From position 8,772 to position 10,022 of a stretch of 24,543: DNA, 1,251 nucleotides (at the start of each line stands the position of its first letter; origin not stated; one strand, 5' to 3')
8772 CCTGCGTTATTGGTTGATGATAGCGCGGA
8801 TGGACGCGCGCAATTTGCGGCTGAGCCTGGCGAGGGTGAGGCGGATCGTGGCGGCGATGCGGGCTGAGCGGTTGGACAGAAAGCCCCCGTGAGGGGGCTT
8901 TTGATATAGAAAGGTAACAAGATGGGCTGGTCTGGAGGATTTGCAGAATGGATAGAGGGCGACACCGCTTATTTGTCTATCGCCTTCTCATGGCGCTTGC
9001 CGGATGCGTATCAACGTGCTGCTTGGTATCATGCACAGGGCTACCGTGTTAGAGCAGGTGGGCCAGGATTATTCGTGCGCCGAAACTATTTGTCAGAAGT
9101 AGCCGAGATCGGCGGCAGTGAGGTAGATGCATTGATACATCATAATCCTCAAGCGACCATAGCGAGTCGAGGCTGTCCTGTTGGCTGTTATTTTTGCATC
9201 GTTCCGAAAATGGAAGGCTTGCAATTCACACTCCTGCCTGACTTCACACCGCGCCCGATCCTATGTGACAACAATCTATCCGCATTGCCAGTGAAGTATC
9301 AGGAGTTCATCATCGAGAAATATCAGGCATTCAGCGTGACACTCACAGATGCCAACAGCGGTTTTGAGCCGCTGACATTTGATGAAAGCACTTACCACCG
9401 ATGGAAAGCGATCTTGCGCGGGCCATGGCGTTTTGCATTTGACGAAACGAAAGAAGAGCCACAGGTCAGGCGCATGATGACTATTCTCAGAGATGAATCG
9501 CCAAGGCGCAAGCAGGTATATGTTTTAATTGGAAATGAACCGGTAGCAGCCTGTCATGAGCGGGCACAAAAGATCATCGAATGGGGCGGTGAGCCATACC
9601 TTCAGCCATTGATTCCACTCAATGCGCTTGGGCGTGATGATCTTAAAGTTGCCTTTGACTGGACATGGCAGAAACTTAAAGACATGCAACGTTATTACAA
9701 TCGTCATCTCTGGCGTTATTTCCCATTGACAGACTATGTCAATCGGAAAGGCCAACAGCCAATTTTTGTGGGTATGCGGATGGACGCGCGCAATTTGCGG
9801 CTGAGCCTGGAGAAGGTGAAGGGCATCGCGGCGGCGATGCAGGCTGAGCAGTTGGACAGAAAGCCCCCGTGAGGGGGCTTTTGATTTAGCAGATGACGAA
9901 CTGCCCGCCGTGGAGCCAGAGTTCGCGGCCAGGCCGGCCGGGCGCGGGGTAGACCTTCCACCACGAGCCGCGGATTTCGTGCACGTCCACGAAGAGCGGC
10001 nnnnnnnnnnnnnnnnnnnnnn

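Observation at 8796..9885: Orphan low-G+C radical-SAM enzyme inserted behind a duplicated terminator, next to the DNA methyltransferase: possible DNA-modification or other novel cargo function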

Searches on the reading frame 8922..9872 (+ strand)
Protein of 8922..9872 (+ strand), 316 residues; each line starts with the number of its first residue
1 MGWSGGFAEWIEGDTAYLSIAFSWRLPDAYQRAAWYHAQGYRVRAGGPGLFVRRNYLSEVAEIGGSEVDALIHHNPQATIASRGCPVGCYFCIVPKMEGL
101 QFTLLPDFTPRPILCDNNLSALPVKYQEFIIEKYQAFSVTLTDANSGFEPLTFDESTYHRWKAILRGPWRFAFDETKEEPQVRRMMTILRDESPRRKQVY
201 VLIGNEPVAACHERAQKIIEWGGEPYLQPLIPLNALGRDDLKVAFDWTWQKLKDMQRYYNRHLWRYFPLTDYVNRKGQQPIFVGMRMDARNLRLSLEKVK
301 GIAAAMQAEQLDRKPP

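Call 5: search_protein_families(library=pfam, proteins=[window:8922-9872:+], max_evalue=1)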
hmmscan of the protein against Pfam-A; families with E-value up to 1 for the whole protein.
window:8922-9872:+ (316 aa): 1 family
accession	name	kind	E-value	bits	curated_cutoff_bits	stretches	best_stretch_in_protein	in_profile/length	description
PF04055.27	Radical_SAM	-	0.056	14.1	29.5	1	81-102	3-26/166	Radical SAM superfamily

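Call 6: search_protein_families(library=phrogs, proteins=[window:8922-9872:+], max_evalue=1)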
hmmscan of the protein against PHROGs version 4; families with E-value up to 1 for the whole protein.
window:8922-9872:+ (316 aa): 1 family
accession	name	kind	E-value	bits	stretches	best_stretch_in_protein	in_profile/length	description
phrog_9298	-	other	9.8e-10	39.2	1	36-277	59-296/305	radical SAM domain protein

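Call 9: search_solved_structures(query=window:8922-9872:+, max_evalue=10)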
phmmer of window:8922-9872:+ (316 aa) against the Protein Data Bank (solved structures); distinct sequences matched with E-value up to 10: 0.

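Call 10: find_homologous_proteins(query=window:8922-9872:+)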
Query window:8922-9872:+ (316 aa): 3242 proteins with E <= 0.001 among 4308 candidates; the best 120 are listed.
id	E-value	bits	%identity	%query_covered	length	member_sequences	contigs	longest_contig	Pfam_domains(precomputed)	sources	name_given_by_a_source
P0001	8.3e-221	750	100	100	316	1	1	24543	-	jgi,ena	-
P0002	1.4e-162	559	81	89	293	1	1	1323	-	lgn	-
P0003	5.4e-159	547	78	91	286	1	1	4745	-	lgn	-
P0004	7.1e-159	546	78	90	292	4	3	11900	-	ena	-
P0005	1.0e-158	546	78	90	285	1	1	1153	-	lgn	-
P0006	2.1e-158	545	76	92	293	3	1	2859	-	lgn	-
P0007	3.1e-157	541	78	90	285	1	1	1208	-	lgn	-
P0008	3.5e-157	541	77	91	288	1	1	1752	-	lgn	-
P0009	1.4e-156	539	76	92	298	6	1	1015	-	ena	-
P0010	1.4e-156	539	77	90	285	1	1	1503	-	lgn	-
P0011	1.5e-156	539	73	95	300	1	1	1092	-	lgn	-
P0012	3.2e-156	538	77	89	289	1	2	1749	-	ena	-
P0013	3.9e-156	537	80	86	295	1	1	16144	-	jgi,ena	-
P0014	1.7e-155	535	76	90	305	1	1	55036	-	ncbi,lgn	-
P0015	1.9e-155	535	78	89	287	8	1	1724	-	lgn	-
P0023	3.5e-152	524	76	89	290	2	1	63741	-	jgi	jgi:hypothetical protein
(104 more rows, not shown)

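Call 12: find_encoding_contigs(protein=P0014, flank=8000, max_places=3)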
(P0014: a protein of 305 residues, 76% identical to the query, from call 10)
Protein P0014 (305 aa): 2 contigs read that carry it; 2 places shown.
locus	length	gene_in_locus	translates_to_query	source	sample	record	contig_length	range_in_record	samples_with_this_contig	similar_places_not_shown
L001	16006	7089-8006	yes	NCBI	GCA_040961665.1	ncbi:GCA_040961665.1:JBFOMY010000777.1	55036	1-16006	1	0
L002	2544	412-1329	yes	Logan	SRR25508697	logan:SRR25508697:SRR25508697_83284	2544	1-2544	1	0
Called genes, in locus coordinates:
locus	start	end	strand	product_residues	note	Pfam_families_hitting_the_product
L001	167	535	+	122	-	-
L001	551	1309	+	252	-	PF00142:Fer4_NifH (faint), PF01656:CbiA, PF02374:ArsA_ATPase (faint), PF09140:MipZ (weak), PF10609:ParA, PF13614:AAA_31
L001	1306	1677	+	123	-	-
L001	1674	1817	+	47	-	-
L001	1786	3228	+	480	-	PF01555:N6_N4_Mtase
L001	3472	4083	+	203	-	-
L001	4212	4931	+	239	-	-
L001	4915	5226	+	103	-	-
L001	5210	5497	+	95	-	-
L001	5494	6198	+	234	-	PF07505:DUF5131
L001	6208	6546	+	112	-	-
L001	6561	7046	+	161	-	-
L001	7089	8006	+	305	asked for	-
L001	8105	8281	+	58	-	-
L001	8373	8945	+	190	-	-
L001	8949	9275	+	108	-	PF00989:PAS, PF13426:PAS_9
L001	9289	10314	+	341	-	-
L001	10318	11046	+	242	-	PF01551:Peptidase_M23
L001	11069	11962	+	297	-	-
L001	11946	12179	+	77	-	-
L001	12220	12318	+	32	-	-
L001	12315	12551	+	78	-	-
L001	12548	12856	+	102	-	-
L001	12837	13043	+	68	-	-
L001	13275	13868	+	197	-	-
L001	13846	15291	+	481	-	PF03237:Terminase_6N, PF17289:Terminase_6C (weak)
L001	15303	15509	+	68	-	-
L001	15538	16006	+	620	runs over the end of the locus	-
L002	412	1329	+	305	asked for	-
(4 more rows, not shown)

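Call 13: find_encoding_contigs(protein=P0023, flank=8000, max_places=3)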
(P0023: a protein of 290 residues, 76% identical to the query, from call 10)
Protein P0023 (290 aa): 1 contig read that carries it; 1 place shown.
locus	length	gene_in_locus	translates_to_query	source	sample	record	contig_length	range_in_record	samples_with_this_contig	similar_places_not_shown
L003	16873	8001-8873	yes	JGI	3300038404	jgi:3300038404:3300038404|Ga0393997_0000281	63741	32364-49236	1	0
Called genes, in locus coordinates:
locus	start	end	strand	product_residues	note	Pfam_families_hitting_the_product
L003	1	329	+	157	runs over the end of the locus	-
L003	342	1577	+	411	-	-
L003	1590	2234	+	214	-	PF01551:Peptidase_M23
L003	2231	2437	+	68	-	-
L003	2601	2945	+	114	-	-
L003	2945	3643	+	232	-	-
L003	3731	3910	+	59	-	-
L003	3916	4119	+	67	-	-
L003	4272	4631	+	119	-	-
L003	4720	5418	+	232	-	PF03592:Terminase_2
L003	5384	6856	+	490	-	PF03237:Terminase_6N (weak), PF04466:Terminase_3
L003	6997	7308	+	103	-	-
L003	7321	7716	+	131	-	-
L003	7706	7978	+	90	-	-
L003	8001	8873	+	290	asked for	-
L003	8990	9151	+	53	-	-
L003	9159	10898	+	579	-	-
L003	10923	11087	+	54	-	-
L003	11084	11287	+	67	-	-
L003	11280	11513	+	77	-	-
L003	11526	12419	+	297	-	-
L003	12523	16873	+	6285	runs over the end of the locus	?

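Call 14: find_encoding_contigs(protein=P0013, flank=8000, max_places=3)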
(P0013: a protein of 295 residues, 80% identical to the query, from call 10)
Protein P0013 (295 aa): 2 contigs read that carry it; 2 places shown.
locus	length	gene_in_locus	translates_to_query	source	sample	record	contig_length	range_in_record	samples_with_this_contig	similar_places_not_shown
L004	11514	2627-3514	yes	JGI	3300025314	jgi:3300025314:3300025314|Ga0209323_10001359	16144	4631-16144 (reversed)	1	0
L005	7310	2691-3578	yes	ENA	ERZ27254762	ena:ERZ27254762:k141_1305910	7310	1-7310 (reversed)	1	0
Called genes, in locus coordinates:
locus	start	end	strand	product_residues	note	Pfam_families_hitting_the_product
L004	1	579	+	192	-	?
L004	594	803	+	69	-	-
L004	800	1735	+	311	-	PF01476:LysM, PF11790:Glyco_hydro_cc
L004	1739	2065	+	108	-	-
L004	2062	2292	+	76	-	-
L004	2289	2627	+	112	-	-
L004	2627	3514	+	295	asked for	-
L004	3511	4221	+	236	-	PF01170:UPF0020 (faint), PF01555:N6_N4_Mtase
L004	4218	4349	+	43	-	-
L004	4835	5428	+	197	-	-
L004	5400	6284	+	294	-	-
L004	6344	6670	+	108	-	-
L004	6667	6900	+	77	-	-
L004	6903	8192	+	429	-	PF01555:N6_N4_Mtase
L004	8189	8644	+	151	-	-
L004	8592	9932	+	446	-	PF04466:Terminase_3, PF17288:Terminase_3C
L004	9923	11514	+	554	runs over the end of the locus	-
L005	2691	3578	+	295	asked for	-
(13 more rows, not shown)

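Call 15: search_protein_representatives(protein=window:8922-9872:+)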
Query: 316 residues. Proteins with E-value up to 0.001 (for the whole library): 518; up to 1e-10: 279; up to 1e-30: 72. The best 150 are listed.
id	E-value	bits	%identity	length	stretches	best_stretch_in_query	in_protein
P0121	2.2e-86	306.5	54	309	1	3-272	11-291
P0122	1.7e-84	300.2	64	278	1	3-201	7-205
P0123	3.9e-83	295.8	52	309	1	3-279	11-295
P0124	1.5e-80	287.3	53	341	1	14-282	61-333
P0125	9.7e-80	284.6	63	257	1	3-187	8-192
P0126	1.8e-75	270.6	51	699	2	89-284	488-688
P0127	9.9e-71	255.0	58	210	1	3-184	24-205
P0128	9.9e-70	251.7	54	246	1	58-274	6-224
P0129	6.5e-69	249.0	52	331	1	3-228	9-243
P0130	1.6e-67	244.4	59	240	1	2-187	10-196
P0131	3.1e-66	240.2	58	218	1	79-278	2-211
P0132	1.1e-65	238.5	54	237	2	151-273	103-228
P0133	1.7e-64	234.5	49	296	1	15-248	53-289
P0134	5.4e-61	223.0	61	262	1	79-250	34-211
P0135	2.9e-59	217.3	60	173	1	126-290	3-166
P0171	2.0e-35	139.0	37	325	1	13-271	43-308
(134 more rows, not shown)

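Call 17: search_solved_structures(query=A1, max_evalue=10, show_alignments=2)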
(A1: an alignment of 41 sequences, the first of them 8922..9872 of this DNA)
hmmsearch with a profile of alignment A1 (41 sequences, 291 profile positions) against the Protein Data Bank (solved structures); distinct sequences matched with E-value up to 10: 24.
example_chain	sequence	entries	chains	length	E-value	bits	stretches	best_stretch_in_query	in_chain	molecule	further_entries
9ccb_A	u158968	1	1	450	0.016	17.4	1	81-104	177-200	Radical SAM core domain-containing protein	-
4jc0_A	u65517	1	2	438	0.096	14.8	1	77-106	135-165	Ribosomal protein S12 methylthiotransferase RimO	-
7mjz_A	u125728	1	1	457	0.17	14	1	77-104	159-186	tRNA-2-methylthio-N(6)-dimethylallyladenosine synthase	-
7mjv_A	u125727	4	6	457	0.17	14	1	77-104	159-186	tRNA-2-methylthio-N(6)-dimethylallyladenosine synthase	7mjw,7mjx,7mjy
2qgq_A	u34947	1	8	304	0.28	13.3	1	82-106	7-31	Protein TM_1862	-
7kdx_A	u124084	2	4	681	0.53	12.4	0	85-97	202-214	Methyltransferase TokK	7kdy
4q37_A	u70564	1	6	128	0.55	12.4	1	25-58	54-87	Radical SAM protein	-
9fnk_A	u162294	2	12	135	0.57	12.3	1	246-285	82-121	Anti-sigma-I factor RsgI5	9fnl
7zd6_t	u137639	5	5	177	0.61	12.2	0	161-196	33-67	NADH dehydrogenase [ubiquinone] 1 beta subcomplex subunit 9 | Complex I-B22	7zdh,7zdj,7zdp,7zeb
5lnk_t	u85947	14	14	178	0.63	12.2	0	161-196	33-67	Mitochondrial complex I, B22 subunit | NADH:ubiquinone oxidoreductase subunit B9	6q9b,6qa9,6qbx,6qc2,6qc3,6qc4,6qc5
6zka_t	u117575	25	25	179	0.64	12.1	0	161-196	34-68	NADH:ubiquinone oxidoreductase subunit B9 | NADH dehydrogenase [ubiquinone] 1 beta subcomplex subunit 9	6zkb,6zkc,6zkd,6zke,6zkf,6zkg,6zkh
9w2u_n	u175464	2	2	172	0.69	12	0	239-287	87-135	NADH dehydrogenase [ubiquinone] 1 beta subcomplex subunit 9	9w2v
5o31_n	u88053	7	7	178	0.76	11.9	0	239-287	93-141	NADH dehydrogenase [ubiquinone] 1 beta subcomplex subunit 9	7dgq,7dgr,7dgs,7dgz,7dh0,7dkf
7qsd_n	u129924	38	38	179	0.78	11.9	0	239-287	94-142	NADH dehydrogenase [ubiquinone] 1 beta subcomplex subunit 9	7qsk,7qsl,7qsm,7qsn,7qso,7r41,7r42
5gpn_Ak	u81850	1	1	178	0.98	11.5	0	162-196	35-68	NADH dehydrogenase [ubiquinone] 1 beta subcomplex subunit 9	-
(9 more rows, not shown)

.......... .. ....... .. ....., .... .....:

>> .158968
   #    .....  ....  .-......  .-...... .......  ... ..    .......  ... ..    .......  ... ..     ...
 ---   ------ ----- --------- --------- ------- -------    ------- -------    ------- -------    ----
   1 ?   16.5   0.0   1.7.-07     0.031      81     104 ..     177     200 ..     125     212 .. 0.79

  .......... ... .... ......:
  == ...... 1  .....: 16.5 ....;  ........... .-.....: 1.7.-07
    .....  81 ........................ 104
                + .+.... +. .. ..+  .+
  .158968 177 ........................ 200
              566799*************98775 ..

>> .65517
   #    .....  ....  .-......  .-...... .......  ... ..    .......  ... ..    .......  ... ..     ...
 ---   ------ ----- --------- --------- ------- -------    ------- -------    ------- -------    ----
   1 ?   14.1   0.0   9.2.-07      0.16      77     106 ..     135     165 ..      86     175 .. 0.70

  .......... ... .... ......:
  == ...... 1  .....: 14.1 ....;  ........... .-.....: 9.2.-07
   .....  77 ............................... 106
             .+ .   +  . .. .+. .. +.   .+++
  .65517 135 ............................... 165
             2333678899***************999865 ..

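Call 18: search_protein_families(library=pfam, alignment_id=A1, max_evalue=0.01)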
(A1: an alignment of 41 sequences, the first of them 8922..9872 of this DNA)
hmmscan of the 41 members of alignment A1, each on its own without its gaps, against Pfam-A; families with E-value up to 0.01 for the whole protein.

A. member 1, window:8922-9872:+ (316 aa): 0 families

B. families by the number of members that match (of 41 scanned): 2 families
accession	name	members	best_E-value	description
PF04055.27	Radical_SAM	17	2.7e-07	Radical SAM superfamily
PF02310.24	B12-binding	9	4.1e-07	B12 binding domain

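Call 19: search_protein_families(library=ncbifam, alignment_id=A1, max_evalue=0.01)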
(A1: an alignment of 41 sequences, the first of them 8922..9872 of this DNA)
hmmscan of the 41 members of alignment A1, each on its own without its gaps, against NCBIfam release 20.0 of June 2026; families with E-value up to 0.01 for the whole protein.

A. member 1, window:8922-9872:+ (316 aa): 0 families

B. families by the number of members that match (of 41 scanned): 13 families
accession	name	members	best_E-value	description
TIGR04072.2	rSAM_ladder_B12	13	1.2e-07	lipid biosynthesis B12-binding/radical SAM protein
TIGR04014.1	B12_SAM_MJ_0865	8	1.3e-07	methyl-coenzyme M reductase glutamine C-methyltransferase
TIGR04013.1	B12_SAM_MJ_1487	8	9e-05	TIGR04013 family B12-binding domain/radical SAM domain-containing protein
TIGR01125.1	TIGR01125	4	0.00058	30S ribosomal protein S12 methylthiotransferase RimO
TIGR04479.1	bcpD_PhpK_rSAM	3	0.0001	PhpK family radical SAM P-methyltransferase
TIGR00089.1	TIGR00089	3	0.00022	MiaB/RimO family radical SAM methylthiotransferase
NF045585.1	rSAM_slr0320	3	0.0012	photosystem II high light acclimation radical SAM protein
TIGR04043.1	rSAM_MSMEG_0568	3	0.0012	MSMEG_0568 family radical SAM protein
TIGR04517.1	rSAM_PoyD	2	0.0062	radical SAM family RiPP maturation amino acid epimerase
TIGR04003.1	rSAM_BssD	1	0.007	[benzylsuccinate synthase]-activating enzyme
NF038361.1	rSAM_Sden_1168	1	0.0081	Sden_1168 family B12-binding radical SAM P-methyltransferase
TIGR04295.1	B12_rSAM_oligo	1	0.0093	TIGR04295 family B12-binding domain-containing radical SAM protein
TIGR03471.1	HpnJ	1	0.0096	hopanoid biosynthesis associated radical SAM protein HpnJ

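Call 20: find_homologous_proteins(query=A1, max_evalue=0.00001)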
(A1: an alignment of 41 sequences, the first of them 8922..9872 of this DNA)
Query A1 (41 sequences) (316 aa, profile of the alignment): 3929 proteins with E <= 0.00001 among 8000 candidates; the best 120 are listed.
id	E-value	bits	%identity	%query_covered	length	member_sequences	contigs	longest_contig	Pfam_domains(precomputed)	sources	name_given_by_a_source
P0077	1.0e-109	384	67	90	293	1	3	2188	-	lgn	-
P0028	1.8e-109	383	70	89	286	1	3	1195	-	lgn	-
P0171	9.7e-109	381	36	79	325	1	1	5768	-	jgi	-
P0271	1.5e-108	380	42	86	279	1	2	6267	PF04055.28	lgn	-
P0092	1.8e-108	380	64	90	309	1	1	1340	-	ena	-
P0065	2.9e-108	379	70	86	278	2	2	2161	-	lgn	-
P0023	3.9e-108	379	76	89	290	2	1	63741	-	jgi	jgi:hypothetical protein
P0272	5.9e-108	378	60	88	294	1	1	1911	-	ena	-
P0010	1.1e-107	377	77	90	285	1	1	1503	-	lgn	-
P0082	1.8e-107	377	66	89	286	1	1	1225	-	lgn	-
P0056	2.0e-107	377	70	86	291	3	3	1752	-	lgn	-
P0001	2.3e-107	376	100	100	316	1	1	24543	-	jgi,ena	-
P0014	2.5e-107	376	76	90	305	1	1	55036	-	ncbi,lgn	-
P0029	3.2e-107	376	69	89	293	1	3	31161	-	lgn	-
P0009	3.2e-107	376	76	92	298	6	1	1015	-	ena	-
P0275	9.8e-107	374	39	82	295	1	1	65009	PF04055.28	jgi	jgi:hypothetical protein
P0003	1.2e-106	374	78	91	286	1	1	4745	-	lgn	-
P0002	1.1e-104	368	81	89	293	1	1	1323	-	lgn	-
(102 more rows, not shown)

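Call 25: search_dna_similar(query=window:8922-9776:+, collection=phages, mode=protein, max_rows=40)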
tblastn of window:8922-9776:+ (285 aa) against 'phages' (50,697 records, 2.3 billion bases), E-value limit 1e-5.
No match.

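Call 27: find_related_loci(query=A2, collection=genome_contigs, flank=8000)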
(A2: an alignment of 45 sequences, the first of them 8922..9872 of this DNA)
Query A2 (316 aa) in genome_contigs; peptide patterns used: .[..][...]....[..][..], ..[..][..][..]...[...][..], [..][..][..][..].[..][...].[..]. (x = any residue, [..] = any of these).
147 stretches matched a pattern; 65 encode a relative of the query (tblastn E <= 1e-3); 64 distinct loci.
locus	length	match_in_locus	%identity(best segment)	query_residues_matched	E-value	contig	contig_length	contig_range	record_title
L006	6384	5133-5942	65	1-272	6e-123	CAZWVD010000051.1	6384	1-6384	MAG TPA_asm: uncultured Gammaproteobacteria bacterium isolate SRP170004_co1_469 genome assembly, contig: NODE_19774_leng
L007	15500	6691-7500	68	1-272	1e-122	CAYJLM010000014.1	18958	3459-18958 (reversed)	MAG TPA_asm: uncultured Gammaproteobacteria bacterium isolate ERP124720_co1_154 genome assembly, contig: NODE_3687_lengt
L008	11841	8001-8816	61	2-274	3e-114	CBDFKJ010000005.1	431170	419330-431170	MAG: Alphaproteobacteria bacterium isolate 4e2e0cdd-c8b5-4f6c-a48e-51141fbf2597 genome assembly, contig: contig_5, whole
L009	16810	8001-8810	62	3-272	6e-113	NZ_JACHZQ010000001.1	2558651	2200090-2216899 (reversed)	Rhizobium sp. BK313 Ga0365271_01, whole genome shotgun sequence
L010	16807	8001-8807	61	3-272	2e-111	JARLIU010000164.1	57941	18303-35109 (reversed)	MAG: Ancalomicrobiaceae bacterium isolate MAG_BA87 MetaBAT2_Bin_87_sub_Anoxic_k141_1011817, whole genome shotgun sequenc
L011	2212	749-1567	61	1-274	5e-116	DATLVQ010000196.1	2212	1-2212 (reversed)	MAG TPA_asm: Bryobacteraceae bacterium isolate SMAG_U13196 k141_499825, whole genome shotgun sequence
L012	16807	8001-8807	60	3-272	2e-109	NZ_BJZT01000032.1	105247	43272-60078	Methylobacterium haplocladii strain NBRC 107714 sequence032, whole genome shotgun sequence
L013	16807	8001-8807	61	3-272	2e-108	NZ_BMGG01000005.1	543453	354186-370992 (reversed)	Chelatococcus reniformis strain CGMCC 1.12919 sequence05, whole genome shotgun sequence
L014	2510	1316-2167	59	3-282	6e-113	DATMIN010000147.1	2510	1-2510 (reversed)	MAG TPA_asm: Burkholderiaceae bacterium isolate SMAG_U13543 k141_256651, whole genome shotgun sequence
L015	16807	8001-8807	63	3-272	2e-115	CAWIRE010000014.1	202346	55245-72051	MAG: uncultured Alphaproteobacteria bacterium isolate MFD03044.bin.1.46 genome assembly, contig: contig_82282, whole gen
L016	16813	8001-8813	58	3-272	5e-107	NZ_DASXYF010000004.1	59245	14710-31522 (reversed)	MAG: Phenylobacterium sp. isolate SMAG_U4817 k141_2151547, whole genome shotgun sequence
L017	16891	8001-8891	52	3-316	1e-106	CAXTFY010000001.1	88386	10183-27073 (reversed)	MAG TPA_asm: uncultured Acetobacteraceae bacterium isolate private_T1867_metawrap_bin.2 genome assembly, contig: private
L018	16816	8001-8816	58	3-272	4e-102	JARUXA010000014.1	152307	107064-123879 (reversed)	Sphingomonas sp. PsM26 NODE_14_length_152307_cov_59.456526, whole genome shotgun sequence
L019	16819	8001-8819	58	1-272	2e-102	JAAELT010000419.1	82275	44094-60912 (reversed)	MAG: bacterium isolate Bpl_12 BplG_CONTIG3666671, whole genome shotgun sequence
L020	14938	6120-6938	59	3-272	1e-101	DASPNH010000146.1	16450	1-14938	MAG TPA_asm: Candidatus Binatia bacterium isolate SMAG_U12116 k141_323826, whole genome shotgun sequence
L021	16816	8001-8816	57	2-272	8e-101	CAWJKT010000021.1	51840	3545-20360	MAG: uncultured proteobacterium isolate MFD05512.bin.2.30 genome assembly, contig: contig_43031, whole genome shotgun se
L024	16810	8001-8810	57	3-272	5e-99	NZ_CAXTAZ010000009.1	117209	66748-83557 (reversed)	MAG: uncultured Enterovirga sp. isolate private_T1887_metawrap_bin.11 private_T1887_metawrap_bin.11_9, whole genome shot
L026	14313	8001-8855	52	1-281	5e-96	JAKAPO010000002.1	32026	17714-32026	MAG: bacterium isolate YF1.bin71 NODE_1402_length_32026_cov_1.603310, whole genome shotgun sequence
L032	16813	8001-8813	54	14-282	6e-88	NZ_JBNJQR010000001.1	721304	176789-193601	Brevibacillus ginsengisoli strain KCTC 13938 NODE_1_length_721304_cov_50.948245, whole genome shotgun sequence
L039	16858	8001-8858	51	3-285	1e-87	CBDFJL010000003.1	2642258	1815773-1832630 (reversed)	MAG: Dehalococcoidia bacterium isolate aa735394-dba7-44a2-a9d0-1426c82cf8c7 genome assembly, contig: contig_3, whole gen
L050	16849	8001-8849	34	2-285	5e-40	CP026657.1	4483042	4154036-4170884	Deltaproteobacteria bacterium Smac51 chromosome, complete genome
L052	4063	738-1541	36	1-272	2e-38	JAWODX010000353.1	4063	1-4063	MAG: Planctomycetota bacterium isolate BLK5-2.bin.71 k191_2456794, whole genome shotgun sequence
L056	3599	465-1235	32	3-264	2e-36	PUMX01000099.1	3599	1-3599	MAG: Candidatus Hydrogenedentota bacterium isolate B1Sed10_210R1 B1-Sed10-C44300, whole genome shotgun sequence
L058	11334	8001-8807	32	3-273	3e-35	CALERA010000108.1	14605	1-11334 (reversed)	MAG TPA_asm: uncultured Desulfarculaceae bacterium isolate SRR3330206_bin.109_CONCOCT_v1.1_MAG genome assembly, contig:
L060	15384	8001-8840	35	1-282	4e-38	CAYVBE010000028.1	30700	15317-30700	MAG TPA_asm: uncultured candidatus Brocadiaceae bacterium isolate SRP141376_co1_238 genome assembly, contig: NODE_3430_l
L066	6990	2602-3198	28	10-204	3e-16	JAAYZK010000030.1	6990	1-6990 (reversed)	MAG: Planctomycetota bacterium isolate AS06rmzACSIP_316 28556_AS06, whole genome shotgun sequence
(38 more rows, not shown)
